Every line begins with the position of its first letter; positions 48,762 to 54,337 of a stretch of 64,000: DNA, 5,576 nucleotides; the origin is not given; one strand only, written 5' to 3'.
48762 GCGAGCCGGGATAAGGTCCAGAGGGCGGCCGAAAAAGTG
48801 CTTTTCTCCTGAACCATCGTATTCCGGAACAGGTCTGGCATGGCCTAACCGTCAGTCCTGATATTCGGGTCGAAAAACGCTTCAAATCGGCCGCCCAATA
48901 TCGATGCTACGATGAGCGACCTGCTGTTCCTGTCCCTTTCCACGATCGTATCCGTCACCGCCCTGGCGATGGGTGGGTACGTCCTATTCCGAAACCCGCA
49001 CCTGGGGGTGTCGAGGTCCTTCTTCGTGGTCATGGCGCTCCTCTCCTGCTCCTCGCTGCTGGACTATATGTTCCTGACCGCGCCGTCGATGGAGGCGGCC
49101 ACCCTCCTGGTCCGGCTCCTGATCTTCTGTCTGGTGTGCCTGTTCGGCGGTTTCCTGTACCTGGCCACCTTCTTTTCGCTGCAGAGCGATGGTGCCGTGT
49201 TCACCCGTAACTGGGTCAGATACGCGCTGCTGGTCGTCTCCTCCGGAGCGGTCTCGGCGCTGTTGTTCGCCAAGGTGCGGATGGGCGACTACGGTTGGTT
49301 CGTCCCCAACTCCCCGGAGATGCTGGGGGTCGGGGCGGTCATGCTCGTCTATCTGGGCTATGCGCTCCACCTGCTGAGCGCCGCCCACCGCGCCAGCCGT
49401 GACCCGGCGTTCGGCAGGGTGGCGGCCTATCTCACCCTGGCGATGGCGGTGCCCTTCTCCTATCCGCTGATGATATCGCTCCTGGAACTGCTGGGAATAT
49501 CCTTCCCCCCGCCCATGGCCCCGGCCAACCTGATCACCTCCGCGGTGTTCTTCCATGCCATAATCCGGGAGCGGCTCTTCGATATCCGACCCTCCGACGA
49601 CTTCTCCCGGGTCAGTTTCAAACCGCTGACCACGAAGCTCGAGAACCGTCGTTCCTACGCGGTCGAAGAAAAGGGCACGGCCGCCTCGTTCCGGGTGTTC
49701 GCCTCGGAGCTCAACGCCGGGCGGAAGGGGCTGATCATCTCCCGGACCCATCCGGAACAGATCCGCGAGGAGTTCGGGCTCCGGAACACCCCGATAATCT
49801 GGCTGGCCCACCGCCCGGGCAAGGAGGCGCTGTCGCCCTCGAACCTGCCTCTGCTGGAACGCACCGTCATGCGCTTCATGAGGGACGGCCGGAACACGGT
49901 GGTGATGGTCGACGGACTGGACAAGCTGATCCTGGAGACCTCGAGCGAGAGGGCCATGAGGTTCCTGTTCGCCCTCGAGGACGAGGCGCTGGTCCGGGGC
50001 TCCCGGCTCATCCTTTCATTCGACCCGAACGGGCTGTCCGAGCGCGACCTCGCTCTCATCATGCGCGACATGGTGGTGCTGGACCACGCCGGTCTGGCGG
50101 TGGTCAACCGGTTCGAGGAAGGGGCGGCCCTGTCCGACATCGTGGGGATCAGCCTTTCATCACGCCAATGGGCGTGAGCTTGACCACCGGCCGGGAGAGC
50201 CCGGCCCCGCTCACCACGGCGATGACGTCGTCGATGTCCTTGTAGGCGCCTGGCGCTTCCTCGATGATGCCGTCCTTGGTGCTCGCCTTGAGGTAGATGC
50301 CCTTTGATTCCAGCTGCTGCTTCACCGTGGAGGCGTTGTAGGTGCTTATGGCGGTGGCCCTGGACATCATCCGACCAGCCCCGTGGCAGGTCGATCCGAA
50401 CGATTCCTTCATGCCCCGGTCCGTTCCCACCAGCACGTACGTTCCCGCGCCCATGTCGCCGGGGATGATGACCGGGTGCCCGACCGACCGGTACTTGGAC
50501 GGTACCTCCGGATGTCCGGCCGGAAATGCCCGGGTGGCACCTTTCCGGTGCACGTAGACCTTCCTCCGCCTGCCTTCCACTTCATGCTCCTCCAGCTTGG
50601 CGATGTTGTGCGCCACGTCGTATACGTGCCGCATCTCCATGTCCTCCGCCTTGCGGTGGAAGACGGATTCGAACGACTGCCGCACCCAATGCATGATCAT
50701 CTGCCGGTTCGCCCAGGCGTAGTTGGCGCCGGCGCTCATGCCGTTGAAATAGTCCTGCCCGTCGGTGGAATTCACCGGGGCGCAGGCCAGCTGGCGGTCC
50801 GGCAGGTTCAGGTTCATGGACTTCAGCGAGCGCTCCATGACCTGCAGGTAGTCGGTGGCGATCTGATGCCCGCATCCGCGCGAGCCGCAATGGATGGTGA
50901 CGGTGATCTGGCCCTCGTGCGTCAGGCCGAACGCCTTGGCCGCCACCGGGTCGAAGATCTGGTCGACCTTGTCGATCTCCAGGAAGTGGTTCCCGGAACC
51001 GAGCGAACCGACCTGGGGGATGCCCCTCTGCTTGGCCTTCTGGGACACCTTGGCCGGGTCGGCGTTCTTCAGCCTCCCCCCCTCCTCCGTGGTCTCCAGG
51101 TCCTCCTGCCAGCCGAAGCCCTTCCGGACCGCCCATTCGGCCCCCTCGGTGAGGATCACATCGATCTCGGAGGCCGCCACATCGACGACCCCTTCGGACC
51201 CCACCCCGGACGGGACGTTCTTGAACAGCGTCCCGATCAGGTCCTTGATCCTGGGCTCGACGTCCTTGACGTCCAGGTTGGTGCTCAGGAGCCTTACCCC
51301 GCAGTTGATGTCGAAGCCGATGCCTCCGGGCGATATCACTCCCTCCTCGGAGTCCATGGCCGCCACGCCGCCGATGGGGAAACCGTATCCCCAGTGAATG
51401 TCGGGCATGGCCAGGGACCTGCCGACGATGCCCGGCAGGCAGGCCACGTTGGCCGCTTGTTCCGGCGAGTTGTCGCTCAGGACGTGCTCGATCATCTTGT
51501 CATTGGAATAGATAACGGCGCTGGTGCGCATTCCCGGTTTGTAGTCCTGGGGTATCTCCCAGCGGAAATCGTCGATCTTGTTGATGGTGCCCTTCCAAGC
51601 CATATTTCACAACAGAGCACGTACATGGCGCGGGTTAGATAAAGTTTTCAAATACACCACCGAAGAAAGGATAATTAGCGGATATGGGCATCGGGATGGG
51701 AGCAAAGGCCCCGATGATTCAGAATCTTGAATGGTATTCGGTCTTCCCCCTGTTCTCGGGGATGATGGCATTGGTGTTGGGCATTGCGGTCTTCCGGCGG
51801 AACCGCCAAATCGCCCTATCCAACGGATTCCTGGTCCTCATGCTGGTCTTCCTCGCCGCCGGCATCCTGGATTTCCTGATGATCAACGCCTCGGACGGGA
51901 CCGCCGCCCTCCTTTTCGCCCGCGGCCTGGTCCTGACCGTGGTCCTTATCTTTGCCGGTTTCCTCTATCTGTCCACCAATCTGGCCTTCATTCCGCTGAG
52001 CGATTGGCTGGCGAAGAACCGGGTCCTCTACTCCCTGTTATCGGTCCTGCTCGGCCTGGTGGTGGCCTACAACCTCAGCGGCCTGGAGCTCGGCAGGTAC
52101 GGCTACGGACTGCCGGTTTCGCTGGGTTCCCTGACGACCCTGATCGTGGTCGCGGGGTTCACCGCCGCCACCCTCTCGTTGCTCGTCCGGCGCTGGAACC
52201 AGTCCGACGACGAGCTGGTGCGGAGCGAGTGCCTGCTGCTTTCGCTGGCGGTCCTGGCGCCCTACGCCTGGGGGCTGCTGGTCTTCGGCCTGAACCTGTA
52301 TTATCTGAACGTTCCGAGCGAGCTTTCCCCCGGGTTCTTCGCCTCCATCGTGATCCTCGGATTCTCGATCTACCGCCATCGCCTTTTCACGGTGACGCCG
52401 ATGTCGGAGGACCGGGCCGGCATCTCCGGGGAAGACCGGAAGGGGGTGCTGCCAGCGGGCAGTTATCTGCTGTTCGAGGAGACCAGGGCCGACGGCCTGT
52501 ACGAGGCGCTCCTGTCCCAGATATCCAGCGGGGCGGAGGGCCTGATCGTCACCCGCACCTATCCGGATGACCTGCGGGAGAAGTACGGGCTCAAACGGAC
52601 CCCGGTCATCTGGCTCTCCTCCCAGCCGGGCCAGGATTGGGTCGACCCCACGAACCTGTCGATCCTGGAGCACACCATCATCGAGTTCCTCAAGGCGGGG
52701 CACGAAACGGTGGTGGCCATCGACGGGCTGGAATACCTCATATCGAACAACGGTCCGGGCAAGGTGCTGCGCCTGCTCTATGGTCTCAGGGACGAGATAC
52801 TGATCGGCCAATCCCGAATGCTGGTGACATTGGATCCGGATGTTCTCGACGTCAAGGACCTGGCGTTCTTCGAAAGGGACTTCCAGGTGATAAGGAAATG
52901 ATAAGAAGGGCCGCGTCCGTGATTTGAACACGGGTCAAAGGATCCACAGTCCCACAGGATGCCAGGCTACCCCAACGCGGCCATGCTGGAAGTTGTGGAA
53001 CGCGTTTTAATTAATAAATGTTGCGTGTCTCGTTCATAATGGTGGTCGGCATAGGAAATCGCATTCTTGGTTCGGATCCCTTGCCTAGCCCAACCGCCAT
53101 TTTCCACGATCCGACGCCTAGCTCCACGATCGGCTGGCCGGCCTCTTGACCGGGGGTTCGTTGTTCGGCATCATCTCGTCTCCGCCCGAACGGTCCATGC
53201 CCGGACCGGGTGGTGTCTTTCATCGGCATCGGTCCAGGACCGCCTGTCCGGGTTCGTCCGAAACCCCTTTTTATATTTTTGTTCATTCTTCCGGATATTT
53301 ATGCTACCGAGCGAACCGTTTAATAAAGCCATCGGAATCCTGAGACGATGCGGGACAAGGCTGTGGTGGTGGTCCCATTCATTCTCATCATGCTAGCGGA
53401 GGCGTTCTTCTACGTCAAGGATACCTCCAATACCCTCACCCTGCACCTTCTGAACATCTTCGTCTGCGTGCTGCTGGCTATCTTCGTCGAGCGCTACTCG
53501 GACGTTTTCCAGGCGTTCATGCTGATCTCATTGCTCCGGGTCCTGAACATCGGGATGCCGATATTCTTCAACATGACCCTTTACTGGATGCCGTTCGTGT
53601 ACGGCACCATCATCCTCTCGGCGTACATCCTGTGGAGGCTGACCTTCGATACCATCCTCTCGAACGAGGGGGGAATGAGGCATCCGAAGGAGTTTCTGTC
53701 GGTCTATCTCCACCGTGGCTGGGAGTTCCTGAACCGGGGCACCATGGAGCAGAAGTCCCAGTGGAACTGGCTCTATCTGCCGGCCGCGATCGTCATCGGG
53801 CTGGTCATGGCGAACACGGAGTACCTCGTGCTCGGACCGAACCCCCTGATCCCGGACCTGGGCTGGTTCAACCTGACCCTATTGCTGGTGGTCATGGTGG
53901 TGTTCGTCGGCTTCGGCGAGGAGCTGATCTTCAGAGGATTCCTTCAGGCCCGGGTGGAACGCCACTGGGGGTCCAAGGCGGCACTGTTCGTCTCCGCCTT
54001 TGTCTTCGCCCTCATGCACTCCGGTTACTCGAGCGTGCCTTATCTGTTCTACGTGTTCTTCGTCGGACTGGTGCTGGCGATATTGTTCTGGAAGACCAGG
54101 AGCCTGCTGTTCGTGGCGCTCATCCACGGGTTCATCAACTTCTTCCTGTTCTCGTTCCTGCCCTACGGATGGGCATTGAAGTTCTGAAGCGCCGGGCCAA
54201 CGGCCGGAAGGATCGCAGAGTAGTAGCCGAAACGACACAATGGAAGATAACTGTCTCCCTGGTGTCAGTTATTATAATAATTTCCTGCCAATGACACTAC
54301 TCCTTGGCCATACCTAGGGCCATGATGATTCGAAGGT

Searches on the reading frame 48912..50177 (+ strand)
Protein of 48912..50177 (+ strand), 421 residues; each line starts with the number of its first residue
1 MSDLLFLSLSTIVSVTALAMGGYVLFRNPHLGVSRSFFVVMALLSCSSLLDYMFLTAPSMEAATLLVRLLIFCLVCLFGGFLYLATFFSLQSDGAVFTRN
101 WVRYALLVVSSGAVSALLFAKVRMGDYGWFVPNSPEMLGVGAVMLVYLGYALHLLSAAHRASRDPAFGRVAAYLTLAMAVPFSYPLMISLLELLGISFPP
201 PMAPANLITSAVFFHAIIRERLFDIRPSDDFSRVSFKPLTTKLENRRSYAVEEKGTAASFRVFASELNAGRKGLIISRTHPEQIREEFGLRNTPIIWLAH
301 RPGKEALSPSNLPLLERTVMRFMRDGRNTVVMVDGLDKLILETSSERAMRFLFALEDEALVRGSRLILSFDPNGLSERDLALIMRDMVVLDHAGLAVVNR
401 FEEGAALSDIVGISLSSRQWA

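Call 33: search_protein_families(library=pfam, proteins=[window:48912-50177:+], max_evalue=0.001)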
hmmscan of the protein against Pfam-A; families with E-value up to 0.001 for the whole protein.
window:48912-50177:+ (421 aa): 2 families
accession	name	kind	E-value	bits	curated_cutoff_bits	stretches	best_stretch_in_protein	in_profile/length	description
PF05763.18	DUF835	-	2.2e-29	102.4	33.1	1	263-387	12-136/136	Protein of unknown function (DUF835)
PF16927.11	HisKA_7TM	-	0.00048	20.5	28.6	1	12-227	4-224/224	N-terminal 7TM region of histidine kinase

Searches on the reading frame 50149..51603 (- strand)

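Call 33: search_protein_families(library=pfam, proteins=[window:50149-51603:-], max_evalue=0.001)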
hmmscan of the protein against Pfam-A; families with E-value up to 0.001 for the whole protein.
window:50149-51603:- (484 aa): 1 family
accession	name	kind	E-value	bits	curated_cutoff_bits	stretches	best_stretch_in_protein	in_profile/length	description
PF01139.22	RtcB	-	7.2e-180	599.2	27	1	49-484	1-426/426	tRNA-splicing ligase RtcB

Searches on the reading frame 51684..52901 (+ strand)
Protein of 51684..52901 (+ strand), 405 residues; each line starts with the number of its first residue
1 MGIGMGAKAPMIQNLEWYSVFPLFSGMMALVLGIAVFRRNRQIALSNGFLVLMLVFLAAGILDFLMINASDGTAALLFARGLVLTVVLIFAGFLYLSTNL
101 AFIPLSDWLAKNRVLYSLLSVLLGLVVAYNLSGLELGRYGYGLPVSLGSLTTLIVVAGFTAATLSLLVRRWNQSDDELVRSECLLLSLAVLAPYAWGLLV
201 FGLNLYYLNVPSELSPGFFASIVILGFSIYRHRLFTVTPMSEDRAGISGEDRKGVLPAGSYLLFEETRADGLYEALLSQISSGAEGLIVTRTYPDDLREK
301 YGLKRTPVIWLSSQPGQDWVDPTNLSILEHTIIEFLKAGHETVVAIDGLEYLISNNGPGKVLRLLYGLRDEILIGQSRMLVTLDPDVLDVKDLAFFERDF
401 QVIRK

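Call 33: search_protein_families(library=pfam, proteins=[window:51684-52901:+], max_evalue=0.001)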
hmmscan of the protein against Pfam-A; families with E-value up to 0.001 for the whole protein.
window:51684-52901:+ (405 aa): 2 families
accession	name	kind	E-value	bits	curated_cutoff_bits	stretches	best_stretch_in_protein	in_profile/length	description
PF05763.18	DUF835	-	2.1e-30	105.7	33.1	1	274-400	10-136/136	Protein of unknown function (DUF835)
PF16927.11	HisKA_7TM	-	3.9e-08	33.9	28.6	1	23-239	3-224/224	N-terminal 7TM region of histidine kinase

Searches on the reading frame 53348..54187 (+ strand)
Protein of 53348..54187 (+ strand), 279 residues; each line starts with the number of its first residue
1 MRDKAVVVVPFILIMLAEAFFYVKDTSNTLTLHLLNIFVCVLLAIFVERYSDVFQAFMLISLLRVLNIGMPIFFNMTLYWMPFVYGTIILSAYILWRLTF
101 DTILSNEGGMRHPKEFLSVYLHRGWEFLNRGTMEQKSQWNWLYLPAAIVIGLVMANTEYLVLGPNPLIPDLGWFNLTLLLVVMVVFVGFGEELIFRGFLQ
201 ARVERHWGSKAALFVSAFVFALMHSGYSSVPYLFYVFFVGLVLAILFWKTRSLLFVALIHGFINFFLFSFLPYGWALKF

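Call 33: search_protein_families(library=pfam, proteins=[window:53348-54187:+], max_evalue=0.001)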
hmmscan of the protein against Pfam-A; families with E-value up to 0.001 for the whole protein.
window:53348-54187:+ (279 aa): 1 family
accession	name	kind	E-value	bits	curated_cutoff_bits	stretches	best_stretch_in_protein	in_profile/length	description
PF02517.21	Rce1-like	-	9e-20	71.2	22.4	1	175-266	3-93/93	Type II CAAX prenyl endopeptidase Rce1-like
